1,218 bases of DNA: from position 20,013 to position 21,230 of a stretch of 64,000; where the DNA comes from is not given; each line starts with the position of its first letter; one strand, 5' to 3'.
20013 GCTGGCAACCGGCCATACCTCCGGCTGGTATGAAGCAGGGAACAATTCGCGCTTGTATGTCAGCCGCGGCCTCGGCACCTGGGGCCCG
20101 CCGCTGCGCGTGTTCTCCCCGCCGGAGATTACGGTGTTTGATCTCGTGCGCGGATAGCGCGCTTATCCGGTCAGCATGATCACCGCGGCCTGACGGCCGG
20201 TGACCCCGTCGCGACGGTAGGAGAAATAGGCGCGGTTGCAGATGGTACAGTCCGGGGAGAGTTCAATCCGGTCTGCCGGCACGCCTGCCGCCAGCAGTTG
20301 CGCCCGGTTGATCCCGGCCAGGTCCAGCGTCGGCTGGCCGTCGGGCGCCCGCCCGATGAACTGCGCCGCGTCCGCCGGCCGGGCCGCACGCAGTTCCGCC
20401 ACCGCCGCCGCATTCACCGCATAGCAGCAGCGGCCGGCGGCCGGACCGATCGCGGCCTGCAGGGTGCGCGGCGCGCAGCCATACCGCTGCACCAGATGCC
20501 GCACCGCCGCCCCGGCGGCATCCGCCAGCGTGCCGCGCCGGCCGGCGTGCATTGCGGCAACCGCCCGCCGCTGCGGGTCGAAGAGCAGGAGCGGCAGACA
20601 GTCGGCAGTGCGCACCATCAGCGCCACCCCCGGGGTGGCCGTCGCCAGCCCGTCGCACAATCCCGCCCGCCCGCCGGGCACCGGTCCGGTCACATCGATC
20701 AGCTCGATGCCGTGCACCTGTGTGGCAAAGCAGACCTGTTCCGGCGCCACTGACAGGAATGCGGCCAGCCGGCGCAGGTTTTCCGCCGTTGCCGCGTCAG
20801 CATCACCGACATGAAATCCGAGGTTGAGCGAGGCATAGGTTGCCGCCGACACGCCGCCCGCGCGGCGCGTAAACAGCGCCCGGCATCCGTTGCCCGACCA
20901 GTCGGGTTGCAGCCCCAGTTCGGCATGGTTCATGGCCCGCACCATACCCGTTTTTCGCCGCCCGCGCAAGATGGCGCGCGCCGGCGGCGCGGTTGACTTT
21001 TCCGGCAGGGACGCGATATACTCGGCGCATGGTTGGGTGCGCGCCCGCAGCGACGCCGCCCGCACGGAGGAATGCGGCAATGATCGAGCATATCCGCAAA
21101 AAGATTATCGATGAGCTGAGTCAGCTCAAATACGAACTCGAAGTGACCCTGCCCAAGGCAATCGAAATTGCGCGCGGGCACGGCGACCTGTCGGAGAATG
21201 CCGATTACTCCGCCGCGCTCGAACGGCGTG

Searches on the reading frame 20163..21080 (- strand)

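Call 3: search_protein_families(library=pfam, proteins=[window:20163-21080:-], max_evalue=0.01)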
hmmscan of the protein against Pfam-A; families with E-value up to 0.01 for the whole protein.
window:20163-21080:- (305 aa): 1 family
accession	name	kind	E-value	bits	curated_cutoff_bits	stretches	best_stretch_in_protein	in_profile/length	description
PF02578.20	Cu-oxidase_4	-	5.7e-71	239.1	22.9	1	71-302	1-238/238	Multi-copper polyphenol oxidoreductase laccase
